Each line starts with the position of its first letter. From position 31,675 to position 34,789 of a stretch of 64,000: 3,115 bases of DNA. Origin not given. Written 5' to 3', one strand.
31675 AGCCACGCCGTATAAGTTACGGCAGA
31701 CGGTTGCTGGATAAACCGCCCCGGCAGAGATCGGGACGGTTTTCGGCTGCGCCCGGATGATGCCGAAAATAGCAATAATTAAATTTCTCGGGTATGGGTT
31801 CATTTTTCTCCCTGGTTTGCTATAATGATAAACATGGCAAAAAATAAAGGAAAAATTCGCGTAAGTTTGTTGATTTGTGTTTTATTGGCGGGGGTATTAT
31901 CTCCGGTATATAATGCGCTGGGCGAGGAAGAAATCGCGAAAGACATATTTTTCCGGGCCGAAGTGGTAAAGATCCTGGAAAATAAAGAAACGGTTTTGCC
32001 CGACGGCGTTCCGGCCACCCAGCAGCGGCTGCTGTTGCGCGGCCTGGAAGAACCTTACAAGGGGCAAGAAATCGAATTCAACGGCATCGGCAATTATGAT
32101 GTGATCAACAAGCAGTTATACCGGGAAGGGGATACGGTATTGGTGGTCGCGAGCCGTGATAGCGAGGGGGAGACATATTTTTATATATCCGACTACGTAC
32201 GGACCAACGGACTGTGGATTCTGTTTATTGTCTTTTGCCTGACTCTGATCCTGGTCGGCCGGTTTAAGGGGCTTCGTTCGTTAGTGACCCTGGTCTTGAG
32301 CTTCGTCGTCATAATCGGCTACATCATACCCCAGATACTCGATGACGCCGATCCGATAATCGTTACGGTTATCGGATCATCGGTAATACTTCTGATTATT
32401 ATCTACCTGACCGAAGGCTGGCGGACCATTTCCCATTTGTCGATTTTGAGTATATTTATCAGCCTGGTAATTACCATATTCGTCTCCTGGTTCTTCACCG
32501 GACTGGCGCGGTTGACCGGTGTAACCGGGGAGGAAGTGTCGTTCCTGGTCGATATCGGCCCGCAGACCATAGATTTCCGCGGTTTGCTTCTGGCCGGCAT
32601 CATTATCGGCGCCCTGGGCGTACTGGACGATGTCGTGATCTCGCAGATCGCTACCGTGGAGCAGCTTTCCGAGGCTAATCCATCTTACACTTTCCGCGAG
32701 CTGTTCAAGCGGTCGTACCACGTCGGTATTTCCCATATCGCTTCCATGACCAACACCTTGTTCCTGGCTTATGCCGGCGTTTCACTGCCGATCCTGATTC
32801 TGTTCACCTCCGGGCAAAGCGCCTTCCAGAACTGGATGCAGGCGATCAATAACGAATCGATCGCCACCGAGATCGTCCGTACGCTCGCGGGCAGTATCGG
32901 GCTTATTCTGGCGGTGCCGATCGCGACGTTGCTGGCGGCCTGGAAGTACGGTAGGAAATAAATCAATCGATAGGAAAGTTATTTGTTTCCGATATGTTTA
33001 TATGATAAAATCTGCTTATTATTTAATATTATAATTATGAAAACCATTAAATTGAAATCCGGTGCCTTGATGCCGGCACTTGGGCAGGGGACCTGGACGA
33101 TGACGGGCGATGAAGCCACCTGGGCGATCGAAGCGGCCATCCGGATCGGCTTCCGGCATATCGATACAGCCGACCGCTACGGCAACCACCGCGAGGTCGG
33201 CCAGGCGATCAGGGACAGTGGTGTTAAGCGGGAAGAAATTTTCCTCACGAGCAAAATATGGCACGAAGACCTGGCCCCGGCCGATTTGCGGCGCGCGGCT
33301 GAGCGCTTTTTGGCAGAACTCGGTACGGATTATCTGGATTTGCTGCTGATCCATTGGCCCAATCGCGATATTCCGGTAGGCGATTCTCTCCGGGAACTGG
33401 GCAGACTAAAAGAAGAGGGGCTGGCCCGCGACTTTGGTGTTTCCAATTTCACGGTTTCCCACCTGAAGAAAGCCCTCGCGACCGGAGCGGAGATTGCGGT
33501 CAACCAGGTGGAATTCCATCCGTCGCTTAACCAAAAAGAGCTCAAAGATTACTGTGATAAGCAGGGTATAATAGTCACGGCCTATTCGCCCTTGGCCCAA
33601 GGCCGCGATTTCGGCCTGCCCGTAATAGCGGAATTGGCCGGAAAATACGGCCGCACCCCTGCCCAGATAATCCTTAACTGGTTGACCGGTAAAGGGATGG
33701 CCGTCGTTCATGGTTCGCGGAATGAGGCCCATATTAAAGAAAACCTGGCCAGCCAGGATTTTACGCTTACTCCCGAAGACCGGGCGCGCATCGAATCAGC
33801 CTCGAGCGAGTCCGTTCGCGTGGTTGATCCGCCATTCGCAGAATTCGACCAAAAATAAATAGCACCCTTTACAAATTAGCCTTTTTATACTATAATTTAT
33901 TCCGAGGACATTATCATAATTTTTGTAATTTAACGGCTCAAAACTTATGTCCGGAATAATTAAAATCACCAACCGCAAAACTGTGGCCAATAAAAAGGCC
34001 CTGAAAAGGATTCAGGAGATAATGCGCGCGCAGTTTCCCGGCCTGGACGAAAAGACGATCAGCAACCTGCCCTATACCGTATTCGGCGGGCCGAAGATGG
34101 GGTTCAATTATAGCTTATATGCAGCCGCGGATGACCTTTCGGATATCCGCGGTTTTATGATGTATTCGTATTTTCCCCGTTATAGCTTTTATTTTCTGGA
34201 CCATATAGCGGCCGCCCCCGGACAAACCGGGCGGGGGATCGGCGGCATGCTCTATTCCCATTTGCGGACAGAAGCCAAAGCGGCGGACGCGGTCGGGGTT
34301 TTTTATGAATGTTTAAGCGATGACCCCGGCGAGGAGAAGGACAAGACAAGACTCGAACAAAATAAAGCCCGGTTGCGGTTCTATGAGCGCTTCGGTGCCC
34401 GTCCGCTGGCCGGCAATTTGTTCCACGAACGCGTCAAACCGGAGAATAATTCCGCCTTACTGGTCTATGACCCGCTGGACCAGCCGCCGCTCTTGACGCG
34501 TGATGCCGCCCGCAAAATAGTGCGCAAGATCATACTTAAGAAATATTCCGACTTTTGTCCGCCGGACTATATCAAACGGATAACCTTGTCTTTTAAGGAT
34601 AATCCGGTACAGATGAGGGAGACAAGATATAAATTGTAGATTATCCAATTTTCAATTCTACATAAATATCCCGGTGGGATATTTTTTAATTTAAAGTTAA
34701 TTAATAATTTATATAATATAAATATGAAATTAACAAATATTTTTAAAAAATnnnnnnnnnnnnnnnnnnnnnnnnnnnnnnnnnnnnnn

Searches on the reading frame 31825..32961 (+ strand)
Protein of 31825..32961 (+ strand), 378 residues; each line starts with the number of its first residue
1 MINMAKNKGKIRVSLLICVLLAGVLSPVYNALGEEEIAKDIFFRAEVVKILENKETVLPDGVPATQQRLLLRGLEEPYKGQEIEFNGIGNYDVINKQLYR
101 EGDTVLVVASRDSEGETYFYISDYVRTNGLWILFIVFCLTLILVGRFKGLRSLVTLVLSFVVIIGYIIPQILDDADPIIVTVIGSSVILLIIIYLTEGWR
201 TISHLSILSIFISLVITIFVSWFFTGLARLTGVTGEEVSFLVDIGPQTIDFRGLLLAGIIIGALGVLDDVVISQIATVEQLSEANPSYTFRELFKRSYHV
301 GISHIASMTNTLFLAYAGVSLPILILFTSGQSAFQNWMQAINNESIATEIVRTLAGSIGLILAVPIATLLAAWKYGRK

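Call 69: search_protein_families(library=pfam, proteins=[window:31825-32961:+], max_evalue=0.001)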
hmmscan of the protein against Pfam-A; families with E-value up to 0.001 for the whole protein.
window:31825-32961:+ (378 aa): 1 family
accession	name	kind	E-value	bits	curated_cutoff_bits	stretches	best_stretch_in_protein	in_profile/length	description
PF07907.16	YibE_F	-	1.2e-67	228.5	27.2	1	130-373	1-241/241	YibE/F-like protein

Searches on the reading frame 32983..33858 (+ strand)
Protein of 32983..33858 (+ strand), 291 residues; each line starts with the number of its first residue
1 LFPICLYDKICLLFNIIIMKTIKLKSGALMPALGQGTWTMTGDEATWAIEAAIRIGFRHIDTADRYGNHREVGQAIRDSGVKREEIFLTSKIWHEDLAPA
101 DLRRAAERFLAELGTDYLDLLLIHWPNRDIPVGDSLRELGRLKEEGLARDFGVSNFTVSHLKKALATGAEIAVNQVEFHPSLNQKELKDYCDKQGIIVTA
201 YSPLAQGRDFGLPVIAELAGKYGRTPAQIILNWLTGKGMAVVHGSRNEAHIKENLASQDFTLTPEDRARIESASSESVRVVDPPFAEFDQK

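Call 69: search_protein_families(library=pfam, proteins=[window:32983-33858:+], max_evalue=0.001)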
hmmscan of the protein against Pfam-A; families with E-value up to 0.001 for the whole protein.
window:32983-33858:+ (291 aa): 1 family
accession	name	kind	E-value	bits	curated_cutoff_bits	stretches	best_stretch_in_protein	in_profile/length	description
PF00248.27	Aldo_ket_red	-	1.7e-55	188.6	24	2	33-207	9-195/291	Aldo/keto reductase family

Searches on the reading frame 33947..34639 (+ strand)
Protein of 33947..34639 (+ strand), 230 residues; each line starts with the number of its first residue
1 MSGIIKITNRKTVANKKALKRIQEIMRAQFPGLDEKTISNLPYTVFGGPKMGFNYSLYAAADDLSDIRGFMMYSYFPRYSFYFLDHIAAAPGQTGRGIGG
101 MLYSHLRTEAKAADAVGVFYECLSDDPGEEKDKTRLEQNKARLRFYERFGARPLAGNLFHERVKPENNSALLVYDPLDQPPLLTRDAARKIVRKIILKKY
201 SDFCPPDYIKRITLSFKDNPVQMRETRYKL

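Call 69: search_protein_families(library=pfam, proteins=[window:33947-34639:+], max_evalue=0.001)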
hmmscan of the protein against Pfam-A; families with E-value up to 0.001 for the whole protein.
window:33947-34639:+ (230 aa): 2 families
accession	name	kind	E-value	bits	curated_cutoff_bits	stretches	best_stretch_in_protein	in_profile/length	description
PF13508.13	Acetyltransf_7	-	7.7e-06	26.6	27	1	56-150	4-81/84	Acetyltransferase (GNAT) domain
PF00583.31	Acetyltransf_1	-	7.8e-06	26.6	20.7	1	55-150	33-115/116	Acetyltransferase (GNAT) family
